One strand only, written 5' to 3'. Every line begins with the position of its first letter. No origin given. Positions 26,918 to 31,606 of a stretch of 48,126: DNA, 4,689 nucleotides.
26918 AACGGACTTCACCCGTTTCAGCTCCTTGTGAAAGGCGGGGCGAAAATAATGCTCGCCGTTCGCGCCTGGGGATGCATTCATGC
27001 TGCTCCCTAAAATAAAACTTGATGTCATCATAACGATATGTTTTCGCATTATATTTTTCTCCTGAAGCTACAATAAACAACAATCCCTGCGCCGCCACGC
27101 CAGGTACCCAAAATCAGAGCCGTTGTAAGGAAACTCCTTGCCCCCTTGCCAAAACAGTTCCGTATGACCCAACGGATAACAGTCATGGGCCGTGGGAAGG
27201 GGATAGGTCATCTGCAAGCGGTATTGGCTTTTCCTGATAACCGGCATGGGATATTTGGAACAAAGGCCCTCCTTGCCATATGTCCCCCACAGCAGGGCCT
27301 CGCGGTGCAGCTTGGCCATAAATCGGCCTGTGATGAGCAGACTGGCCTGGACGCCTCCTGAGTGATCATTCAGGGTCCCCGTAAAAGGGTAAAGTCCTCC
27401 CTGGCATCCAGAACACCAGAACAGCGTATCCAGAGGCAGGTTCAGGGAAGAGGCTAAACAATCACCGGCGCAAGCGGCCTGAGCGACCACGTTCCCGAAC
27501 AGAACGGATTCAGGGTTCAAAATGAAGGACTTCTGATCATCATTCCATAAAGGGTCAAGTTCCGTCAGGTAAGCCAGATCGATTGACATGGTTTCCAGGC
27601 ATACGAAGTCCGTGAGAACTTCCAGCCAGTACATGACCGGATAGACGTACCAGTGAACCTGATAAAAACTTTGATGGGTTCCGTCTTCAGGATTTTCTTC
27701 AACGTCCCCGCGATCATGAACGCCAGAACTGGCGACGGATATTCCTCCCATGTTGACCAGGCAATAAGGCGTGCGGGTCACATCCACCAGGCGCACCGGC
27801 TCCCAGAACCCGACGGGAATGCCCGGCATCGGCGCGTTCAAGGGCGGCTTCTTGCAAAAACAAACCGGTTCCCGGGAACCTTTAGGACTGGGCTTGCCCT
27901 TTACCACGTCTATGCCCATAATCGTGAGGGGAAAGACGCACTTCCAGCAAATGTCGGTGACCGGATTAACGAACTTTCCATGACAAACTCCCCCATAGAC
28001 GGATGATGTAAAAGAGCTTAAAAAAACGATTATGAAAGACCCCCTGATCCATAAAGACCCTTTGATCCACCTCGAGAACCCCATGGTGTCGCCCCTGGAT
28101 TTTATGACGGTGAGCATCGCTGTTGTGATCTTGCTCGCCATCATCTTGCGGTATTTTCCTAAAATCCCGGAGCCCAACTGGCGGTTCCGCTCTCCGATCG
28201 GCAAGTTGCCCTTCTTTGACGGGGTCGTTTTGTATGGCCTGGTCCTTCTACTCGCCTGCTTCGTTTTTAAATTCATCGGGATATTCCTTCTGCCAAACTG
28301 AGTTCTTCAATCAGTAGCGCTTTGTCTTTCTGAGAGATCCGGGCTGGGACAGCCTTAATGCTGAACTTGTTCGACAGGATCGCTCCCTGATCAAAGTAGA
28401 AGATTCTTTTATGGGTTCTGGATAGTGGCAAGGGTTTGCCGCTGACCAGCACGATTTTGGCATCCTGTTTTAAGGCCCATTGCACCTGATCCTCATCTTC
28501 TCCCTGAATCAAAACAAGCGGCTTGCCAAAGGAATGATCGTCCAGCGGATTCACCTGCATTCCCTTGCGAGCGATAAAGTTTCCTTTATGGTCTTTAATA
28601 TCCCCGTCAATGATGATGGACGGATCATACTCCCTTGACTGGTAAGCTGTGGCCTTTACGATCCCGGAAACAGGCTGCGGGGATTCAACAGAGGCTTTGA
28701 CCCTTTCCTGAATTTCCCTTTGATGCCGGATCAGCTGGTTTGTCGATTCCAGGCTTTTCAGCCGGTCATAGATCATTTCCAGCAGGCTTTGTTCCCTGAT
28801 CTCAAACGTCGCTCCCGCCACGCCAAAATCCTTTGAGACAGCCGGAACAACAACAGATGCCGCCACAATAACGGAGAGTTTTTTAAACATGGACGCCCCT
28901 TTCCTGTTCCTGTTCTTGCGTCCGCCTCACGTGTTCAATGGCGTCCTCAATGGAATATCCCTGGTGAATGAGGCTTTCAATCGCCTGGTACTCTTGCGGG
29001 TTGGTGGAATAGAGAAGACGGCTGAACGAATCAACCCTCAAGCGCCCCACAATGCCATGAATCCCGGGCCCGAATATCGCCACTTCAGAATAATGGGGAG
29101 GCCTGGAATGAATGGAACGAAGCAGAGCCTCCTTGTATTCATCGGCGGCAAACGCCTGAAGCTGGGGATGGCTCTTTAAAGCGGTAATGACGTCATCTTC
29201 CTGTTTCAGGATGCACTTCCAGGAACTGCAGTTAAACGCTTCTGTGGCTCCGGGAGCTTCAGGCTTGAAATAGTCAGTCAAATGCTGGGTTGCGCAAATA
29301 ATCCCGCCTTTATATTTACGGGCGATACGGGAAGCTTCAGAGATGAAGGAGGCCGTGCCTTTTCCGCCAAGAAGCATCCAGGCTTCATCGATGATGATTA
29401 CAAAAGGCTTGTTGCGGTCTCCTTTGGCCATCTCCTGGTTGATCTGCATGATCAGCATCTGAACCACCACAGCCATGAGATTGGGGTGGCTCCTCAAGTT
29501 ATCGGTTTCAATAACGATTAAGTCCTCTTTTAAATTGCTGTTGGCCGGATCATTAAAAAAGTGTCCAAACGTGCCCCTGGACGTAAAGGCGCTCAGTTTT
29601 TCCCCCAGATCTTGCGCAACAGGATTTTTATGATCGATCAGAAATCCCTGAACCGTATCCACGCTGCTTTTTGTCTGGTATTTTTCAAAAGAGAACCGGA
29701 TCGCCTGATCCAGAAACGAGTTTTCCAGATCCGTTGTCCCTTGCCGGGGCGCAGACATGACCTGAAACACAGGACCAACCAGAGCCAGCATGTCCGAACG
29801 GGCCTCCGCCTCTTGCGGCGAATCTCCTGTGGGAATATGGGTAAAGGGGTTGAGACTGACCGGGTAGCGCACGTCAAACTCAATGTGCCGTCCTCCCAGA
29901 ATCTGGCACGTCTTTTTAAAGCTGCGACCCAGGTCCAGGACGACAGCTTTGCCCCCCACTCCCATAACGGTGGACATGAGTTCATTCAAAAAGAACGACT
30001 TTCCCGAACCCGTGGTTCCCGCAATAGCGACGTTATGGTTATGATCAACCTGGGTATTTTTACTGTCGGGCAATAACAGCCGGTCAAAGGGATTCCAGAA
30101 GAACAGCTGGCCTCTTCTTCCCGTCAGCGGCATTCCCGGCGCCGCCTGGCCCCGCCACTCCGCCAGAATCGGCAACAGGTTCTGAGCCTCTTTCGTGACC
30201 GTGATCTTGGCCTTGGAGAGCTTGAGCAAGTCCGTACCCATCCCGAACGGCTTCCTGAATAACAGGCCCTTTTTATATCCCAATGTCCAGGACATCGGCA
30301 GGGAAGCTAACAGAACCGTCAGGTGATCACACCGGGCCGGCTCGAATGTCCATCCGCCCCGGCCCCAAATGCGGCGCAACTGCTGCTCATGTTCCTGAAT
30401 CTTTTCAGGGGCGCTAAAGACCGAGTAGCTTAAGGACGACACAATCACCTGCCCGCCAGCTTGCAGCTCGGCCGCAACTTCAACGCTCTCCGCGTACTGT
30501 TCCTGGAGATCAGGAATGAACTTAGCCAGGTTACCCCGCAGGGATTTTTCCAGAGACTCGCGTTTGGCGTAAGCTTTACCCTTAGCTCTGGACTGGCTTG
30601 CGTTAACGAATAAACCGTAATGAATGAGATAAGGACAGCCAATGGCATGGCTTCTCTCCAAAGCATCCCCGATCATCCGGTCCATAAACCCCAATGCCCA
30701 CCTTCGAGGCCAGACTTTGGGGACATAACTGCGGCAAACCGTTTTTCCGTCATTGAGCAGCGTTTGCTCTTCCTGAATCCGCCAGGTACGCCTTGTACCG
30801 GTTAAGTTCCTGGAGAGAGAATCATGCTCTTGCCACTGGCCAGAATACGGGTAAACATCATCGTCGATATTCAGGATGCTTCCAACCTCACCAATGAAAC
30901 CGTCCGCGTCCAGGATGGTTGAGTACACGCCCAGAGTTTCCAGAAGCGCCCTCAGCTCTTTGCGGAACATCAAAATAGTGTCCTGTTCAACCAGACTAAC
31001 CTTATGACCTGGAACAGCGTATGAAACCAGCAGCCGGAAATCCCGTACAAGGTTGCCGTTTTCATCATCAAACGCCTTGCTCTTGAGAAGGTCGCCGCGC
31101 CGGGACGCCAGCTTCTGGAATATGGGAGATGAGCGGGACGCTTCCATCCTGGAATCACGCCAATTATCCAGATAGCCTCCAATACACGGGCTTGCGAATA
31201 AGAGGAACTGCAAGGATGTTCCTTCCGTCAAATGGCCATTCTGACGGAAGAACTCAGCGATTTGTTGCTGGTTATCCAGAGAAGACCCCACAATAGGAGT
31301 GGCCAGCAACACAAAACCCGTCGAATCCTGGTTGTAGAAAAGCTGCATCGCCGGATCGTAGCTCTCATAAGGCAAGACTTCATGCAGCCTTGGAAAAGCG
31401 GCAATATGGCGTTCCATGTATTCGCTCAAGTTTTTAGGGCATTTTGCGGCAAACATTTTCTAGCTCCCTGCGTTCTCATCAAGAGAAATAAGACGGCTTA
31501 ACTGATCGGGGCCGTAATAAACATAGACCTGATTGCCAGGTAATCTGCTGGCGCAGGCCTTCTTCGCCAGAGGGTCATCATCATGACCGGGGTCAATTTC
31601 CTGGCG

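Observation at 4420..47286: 106-bp res-like inverted repeats bracket the whole 42.9-kb transfer/replication/partition block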

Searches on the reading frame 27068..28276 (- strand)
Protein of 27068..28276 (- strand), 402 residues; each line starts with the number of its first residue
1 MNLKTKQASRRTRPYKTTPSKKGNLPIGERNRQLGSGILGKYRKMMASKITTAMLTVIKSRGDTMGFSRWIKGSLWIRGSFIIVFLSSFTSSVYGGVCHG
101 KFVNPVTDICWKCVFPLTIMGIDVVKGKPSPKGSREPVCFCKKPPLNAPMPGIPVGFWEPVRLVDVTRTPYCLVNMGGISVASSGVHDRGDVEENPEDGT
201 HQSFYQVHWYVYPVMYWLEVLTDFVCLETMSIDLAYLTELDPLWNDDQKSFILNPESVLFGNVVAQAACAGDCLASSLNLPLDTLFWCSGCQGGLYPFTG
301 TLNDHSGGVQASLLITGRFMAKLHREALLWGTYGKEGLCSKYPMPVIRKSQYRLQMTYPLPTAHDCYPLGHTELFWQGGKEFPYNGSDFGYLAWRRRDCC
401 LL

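Call 41: search_protein_families(library=pfam, proteins=[window:27068-28276:-], max_evalue=0.00001)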
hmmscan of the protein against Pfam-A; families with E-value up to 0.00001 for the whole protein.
window:27068-28276:- (402 aa): 1 family
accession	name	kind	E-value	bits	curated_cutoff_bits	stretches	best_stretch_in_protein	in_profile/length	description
PF06834.16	TraU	-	9.6e-117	390.2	26.5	1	100-401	1-305/306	TraU protein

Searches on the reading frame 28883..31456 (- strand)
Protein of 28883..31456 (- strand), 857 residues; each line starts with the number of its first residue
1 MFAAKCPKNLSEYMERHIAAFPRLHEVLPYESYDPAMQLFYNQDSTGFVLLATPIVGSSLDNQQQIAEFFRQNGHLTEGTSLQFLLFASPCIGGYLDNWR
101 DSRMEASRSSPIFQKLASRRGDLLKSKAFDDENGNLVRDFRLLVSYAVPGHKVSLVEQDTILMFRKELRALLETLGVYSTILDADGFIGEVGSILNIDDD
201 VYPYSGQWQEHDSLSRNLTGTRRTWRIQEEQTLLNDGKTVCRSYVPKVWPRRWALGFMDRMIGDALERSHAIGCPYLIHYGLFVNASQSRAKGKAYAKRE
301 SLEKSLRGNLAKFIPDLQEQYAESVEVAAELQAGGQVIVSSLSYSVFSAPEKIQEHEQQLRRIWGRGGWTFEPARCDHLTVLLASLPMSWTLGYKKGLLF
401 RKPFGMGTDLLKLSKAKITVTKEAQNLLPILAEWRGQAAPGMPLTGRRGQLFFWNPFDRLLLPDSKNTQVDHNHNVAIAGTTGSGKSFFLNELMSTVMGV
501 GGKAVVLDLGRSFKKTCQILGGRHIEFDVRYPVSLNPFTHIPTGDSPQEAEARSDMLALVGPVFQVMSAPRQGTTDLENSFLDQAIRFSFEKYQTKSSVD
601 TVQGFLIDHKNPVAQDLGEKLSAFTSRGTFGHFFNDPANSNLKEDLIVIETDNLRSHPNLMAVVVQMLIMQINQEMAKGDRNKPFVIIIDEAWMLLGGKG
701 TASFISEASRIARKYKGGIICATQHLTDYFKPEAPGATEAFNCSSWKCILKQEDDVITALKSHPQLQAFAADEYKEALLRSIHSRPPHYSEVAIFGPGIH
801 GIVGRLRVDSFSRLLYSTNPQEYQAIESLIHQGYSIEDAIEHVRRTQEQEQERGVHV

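Call 26: search_dna_similar(query=window:28883-31453:-, collection=plasmids, mode=protein, max_rows=25)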
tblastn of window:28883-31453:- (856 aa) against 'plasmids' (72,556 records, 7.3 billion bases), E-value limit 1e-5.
The search stops at 5000 records and this limit was reached: more records match than are counted here, and every count below describes the 5000 best-scoring records only.
Records with a match: at least 5000; places in all: 5121; records where one place covers at least 80% of the query: 4739.
Best place of each record, by identity: <60% 5000.
By first word of the organism name: Klebsiella 1827; Escherichia 1772; Acinetobacter 252; Salmonella 183; Citrobacter 133; Burkholderia 102; Providencia 98; Shigella 75; Vibrio 72; Enterobacter 58; and 84 more.
By predicted mobility (MOB-suite, as given by PLSDB): conjugative 4701; mobilizable 157; non-mobilizable 142.
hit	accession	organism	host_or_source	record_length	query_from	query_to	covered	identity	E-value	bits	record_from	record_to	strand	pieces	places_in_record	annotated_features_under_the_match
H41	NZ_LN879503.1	Candidatus Protochlamydia naegleriophila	Naegleria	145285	25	842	96%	32.4%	4e-121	412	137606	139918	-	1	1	traC: type IV secretion system protein TraC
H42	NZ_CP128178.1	Sphingobium baderi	mixed culture,activated sludge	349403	1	850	99%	31.1%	2e-108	374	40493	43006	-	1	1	traC: type IV secretion system protein TraC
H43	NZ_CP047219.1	Sphingobium yanoikuyae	cell culture,sludge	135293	21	842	96%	31.6%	4e-113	388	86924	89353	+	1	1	traC: type IV secretion system protein TraC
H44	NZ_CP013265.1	Sphingobium baderi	cell culture,soil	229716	21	842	96%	31.6%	1e-111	384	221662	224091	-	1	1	traC: type IV secretion system protein TraC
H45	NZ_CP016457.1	Sphingobium sp. RAC03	Microbial isolate,Algal phycosphere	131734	14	850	98%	30.6%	1e-108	375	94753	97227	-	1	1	traC: type IV secretion system protein TraC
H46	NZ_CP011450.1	Sphingomonas sanxanigenens DSM 19645 = NX02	-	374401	14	850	98%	30.6%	5e-108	373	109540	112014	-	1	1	traC: type IV secretion system protein TraC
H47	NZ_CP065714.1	Sphingomonas paucimobilis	-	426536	14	850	98%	30.6%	9e-108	372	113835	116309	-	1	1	traC: type IV secretion system protein TraC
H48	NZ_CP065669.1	Sphingomonas paucimobilis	-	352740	14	850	98%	30.6%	2e-107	371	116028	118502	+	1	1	traC: type IV secretion system protein TraC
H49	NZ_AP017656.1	Sphingobium cloacae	-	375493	14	850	98%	30.6%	3e-107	371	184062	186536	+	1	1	traC: type IV secretion system protein TraC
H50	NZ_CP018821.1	Sphingomonas koreensis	-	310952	14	850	98%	30.6%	5e-107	370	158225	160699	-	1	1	traC: type IV secretion system protein TraC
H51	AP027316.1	Sphingobium sp. TomMM15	-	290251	14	842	97%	30.8%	1e-107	372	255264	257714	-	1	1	traC: conjugal transfer protein TraC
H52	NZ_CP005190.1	Sphingobium sp. MI1205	-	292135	14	842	97%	30.8%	2e-107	371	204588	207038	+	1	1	traC: type IV secretion system protein TraC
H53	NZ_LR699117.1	Aquicella lusitana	Borehole HDN1, spa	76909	23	844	96%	31.0%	3e-111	382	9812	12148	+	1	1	traC: type IV secretion system protein TraC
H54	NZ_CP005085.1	Sphingobium sp. TKS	-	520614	21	850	97%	30.5%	6e-106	367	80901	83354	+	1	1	traC: type IV secretion system protein TraC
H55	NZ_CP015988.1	Sphingobium sp. EP60837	cell culture,soil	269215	14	842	97%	30.5%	4e-110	379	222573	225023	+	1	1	traC: type IV secretion system protein TraC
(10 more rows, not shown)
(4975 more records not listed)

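Call 41: search_protein_families(library=pfam, proteins=[window:28883-31456:-], max_evalue=0.00001)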
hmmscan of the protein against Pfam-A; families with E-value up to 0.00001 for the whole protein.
window:28883-31456:- (857 aa): 3 families
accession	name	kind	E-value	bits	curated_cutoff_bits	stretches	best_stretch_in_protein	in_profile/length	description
PF11130.14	TraC_F_IV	-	3.9e-63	214.2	28.1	1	24-390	1-375/375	TraC protein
PF19044.6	P-loop_TraG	-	1.7e-33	116.3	25.8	1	468-844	24-410/413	TraG P-loop domain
PF12846.13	AAA_10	-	1.1e-14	54.8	27.5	1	470-733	18-290/362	AAA-like domain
